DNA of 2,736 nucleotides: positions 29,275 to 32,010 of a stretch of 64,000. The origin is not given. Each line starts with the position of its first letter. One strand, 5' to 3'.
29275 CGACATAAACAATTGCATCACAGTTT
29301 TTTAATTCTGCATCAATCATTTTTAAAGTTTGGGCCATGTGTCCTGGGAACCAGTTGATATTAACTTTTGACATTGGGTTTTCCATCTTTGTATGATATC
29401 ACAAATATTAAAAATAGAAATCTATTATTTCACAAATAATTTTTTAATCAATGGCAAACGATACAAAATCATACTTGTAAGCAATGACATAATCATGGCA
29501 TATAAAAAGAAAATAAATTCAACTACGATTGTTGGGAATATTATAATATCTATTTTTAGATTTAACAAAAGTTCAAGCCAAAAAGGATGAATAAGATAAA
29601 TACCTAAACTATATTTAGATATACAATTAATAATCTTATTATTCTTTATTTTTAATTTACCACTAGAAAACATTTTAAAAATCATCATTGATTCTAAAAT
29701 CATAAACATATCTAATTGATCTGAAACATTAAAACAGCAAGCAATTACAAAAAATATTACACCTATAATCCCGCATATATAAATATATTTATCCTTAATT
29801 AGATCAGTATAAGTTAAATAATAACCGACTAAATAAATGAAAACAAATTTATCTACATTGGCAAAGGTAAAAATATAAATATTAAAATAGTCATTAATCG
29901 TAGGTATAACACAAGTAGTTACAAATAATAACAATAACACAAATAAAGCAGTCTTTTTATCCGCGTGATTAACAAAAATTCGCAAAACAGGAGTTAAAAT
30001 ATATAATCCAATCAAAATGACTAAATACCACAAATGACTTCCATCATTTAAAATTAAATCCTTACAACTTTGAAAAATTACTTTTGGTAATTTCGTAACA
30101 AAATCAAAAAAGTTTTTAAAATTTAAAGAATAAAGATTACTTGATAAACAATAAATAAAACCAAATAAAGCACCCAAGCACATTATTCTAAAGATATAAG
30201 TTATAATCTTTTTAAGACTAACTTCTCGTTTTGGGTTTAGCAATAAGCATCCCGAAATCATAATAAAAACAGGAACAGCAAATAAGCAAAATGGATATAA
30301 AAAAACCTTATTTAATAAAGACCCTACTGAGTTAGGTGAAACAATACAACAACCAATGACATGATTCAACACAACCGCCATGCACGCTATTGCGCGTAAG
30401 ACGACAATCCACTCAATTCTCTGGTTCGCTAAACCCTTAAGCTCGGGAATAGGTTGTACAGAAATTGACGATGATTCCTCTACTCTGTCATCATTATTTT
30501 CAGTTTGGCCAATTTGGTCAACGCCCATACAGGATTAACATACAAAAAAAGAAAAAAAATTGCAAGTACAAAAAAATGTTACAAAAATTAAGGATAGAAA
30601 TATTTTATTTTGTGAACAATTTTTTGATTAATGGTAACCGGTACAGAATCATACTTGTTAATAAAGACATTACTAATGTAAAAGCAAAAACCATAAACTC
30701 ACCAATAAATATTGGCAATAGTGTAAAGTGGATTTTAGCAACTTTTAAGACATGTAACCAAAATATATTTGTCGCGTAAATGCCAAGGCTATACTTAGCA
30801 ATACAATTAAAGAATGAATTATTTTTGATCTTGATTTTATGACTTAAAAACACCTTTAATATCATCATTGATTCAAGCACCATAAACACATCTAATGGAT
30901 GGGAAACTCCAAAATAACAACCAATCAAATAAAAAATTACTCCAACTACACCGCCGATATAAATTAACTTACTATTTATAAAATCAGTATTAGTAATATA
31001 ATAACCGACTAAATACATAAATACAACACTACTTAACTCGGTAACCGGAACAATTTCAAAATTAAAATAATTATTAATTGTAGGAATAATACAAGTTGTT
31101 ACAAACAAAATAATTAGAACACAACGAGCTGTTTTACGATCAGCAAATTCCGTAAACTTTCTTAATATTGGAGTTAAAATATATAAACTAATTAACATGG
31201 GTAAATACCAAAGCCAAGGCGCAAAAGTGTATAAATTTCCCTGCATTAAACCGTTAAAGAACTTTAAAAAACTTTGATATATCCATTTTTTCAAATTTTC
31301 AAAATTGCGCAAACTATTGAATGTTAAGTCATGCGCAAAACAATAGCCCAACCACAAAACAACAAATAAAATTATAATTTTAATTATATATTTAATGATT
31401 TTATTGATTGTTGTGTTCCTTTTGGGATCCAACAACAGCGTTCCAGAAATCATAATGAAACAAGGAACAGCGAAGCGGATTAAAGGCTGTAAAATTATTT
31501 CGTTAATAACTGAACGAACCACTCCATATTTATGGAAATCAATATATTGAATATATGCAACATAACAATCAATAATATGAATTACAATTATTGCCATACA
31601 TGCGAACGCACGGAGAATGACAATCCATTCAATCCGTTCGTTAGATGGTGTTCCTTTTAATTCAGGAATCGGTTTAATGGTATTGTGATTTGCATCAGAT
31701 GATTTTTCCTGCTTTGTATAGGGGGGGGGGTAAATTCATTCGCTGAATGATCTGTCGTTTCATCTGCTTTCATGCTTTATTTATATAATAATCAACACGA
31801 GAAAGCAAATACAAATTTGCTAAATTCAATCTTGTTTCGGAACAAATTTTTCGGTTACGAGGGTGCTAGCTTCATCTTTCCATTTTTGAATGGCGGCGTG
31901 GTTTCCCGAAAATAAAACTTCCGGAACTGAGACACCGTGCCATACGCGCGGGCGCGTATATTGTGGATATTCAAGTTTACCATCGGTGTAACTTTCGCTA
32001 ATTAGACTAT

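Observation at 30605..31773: AT3 acyltransferase paralogue 2 is interrupted by a G10 tract; G11 or G8 would restore a ~389-aa ORF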

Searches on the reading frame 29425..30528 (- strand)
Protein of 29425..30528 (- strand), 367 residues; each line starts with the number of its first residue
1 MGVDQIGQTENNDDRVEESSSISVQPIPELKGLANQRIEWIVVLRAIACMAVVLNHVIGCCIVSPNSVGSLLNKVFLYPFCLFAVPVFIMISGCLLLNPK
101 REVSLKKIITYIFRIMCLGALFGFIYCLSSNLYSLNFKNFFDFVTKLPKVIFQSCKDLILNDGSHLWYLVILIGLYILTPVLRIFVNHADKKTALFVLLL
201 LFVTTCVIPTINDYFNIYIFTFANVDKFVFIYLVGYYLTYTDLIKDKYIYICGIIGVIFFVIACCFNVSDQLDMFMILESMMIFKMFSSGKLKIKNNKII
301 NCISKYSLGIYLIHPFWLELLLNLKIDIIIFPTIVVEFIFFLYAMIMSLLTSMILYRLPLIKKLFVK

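Call 4: search_protein_families(library=pfam, proteins=[window:29425-30528:-], max_evalue=0.01)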
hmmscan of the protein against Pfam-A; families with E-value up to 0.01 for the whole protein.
window:29425-30528:- (367 aa): 2 families
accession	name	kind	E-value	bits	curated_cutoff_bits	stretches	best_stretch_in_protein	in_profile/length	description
PF01757.29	Acyl_transf_3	-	3e-30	105.8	31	1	39-357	2-326/326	Acyltransferase domain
PF16079.10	Phage_holin_5_2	-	0.0028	18.3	29.2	1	229-278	3-52/76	Phage holin family Hol44, in holin superfamily V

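Call 25: search_protein_families(library=ncbifam, proteins=[window:29425-30528:-], max_evalue=0.01)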
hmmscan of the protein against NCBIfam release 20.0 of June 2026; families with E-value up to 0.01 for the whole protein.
window:29425-30528:- (367 aa): 0 families

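Call 58: find_encoding_contigs(protein=window:29425-30528:-, flank=3000, max_places=4)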
Protein window:29425-30528:- (367 aa): no gene with exactly this product is on record in the collection.

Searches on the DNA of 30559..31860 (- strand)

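Call 57: search_dna_similar(query=window:30559-31860:-, collection=plasmids, mode=distant, max_rows=8)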
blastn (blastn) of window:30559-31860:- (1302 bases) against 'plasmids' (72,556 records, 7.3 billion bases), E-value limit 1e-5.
No match.

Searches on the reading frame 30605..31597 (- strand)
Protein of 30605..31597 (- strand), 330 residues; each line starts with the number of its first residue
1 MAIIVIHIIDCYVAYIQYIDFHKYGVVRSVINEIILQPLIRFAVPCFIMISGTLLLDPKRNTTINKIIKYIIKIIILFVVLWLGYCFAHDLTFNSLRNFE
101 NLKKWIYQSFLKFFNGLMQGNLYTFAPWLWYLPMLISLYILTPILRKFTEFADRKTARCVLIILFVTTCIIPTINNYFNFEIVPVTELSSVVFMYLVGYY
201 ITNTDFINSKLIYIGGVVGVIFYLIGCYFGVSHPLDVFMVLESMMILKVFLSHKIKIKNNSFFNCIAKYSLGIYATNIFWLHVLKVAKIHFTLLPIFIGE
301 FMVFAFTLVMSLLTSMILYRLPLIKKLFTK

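Call 9: list_cluster_members(proteins=[P0001, window:30605-31597:-, P0006, window:29425-30528:-])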
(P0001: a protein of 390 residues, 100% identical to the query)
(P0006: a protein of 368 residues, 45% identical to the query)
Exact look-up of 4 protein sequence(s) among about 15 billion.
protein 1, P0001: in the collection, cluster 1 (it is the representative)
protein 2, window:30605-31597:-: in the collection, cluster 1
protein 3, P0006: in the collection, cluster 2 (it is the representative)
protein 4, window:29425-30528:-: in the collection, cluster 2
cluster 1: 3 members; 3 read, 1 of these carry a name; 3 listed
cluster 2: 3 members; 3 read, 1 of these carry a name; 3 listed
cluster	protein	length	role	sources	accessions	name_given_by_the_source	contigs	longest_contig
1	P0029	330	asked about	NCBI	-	-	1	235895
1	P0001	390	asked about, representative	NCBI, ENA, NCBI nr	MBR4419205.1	MAG: acyltransferase family protein [Clostridia bacterium] | acyltransferase family protein [Clostridia bacterium]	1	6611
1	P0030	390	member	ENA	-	-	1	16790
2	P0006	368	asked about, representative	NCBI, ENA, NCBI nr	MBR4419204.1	MAG: acyltransferase family protein [Clostridia bacterium] | acyltransferase family protein [Clostridia bacterium]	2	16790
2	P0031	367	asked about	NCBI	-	-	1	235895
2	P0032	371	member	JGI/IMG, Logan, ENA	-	-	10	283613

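Call 12: find_encoding_contigs(protein=P0030, flank=10000, max_places=10)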
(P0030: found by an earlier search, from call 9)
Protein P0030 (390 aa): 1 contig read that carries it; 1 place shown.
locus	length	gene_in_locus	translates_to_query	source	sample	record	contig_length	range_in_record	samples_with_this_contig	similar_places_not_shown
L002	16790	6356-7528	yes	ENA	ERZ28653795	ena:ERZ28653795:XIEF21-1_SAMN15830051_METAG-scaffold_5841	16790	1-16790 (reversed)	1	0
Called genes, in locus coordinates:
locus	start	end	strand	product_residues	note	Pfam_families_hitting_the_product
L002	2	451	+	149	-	?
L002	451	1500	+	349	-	PF03462:PCRF, PF00472:RF-1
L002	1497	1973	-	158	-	PF22811:Zn_ribbon_NrdR, PF03477:ATP-cone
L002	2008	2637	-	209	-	PF04468:PSP1, PF28472:PSP1_3rd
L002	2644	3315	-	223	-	PF08812:YtxC (weak)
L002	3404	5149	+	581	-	PF07973:tRNA_SAD, PF00587:tRNA-synt_2b, PF03129:HGTP_anticodon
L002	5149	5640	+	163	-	PF01782:RimM, PF05239:PRC (weak), PF24986:PRC_RimM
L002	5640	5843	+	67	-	-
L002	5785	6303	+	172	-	-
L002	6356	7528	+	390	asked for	PF01757:Acyl_transf_3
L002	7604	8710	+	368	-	PF01757:Acyl_transf_3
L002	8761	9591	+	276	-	PF01926:MMR_HSR1, PF02421:FeoB_N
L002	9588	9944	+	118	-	PF08378:NERD (weak), PF02021:UPF0102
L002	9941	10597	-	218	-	PF13177:DNA_pol3_delta2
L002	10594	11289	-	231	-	PF02223:Thymidylate_kin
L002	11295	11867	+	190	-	PF07670:Gate (weak)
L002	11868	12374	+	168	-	PF07670:Gate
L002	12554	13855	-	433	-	-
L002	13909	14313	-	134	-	PF01381:HTH_3 (weak)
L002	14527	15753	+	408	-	-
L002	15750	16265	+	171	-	-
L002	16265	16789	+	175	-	?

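Call 13: find_encoding_contigs(protein=P0032, flank=6000, max_places=10)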
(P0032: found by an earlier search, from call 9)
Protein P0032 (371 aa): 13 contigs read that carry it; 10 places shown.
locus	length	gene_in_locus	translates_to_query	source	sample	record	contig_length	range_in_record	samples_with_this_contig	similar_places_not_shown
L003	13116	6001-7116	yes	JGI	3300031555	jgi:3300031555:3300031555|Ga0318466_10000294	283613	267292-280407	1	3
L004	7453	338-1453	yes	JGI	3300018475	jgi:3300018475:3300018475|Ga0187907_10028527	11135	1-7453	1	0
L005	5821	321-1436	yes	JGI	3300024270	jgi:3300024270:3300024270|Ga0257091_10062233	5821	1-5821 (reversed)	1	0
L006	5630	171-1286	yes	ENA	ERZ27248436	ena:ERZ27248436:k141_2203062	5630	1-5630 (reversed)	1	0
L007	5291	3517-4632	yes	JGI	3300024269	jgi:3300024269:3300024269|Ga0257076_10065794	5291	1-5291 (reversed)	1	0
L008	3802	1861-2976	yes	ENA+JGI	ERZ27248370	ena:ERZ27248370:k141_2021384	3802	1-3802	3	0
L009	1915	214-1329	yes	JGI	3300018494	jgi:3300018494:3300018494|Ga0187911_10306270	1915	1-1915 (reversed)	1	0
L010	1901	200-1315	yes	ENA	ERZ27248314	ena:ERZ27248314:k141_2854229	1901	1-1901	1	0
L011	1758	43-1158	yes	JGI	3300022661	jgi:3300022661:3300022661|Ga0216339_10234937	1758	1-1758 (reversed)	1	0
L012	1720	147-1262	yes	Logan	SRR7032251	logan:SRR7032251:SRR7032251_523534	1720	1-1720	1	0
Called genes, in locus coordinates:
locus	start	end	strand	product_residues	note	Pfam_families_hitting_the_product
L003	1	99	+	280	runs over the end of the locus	PF02384:N6_Mtase (weak), PF06325:PrmA (weak), PF05175:MTS, PF01170:UPF0020 (faint), PF13847:Methyltransf_31, PF07669:Eco57I (weak), PF13649:Methyltransf_25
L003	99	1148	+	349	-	PF03462:PCRF, PF00472:RF-1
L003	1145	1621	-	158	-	PF22811:Zn_ribbon_NrdR, PF03477:ATP-cone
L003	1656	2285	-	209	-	PF04468:PSP1, PF28472:PSP1_3rd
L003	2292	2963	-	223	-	PF08812:YtxC (weak)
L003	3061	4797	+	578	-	PF07973:tRNA_SAD, PF00587:tRNA-synt_2b, PF03129:HGTP_anticodon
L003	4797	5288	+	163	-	PF01782:RimM, PF05239:PRC (weak), PF24986:PRC_RimM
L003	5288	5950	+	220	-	PF01746:tRNA_m1G_MT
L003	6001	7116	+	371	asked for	PF01757:Acyl_transf_3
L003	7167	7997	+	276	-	PF00350:Dynamin_N (faint), PF01926:MMR_HSR1, PF02421:FeoB_N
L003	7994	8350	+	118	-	PF08378:NERD (weak), PF02021:UPF0102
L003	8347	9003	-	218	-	PF13177:DNA_pol3_delta2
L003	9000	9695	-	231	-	PF02223:Thymidylate_kin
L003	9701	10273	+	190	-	PF07670:Gate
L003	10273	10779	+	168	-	PF07670:Gate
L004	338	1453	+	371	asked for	PF01757:Acyl_transf_3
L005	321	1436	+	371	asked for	PF01757:Acyl_transf_3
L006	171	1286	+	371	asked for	PF01757:Acyl_transf_3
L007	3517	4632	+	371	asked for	PF01757:Acyl_transf_3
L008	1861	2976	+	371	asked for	PF01757:Acyl_transf_3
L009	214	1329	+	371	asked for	PF01757:Acyl_transf_3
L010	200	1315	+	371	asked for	PF01757:Acyl_transf_3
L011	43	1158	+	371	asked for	PF01757:Acyl_transf_3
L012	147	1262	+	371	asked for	PF01757:Acyl_transf_3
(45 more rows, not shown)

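Call 16: find_encoding_contigs(protein=window:30605-31597:-, flank=3000, max_places=6)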
Protein window:30605-31597:- (330 aa): no gene with exactly this product is on record in the collection.
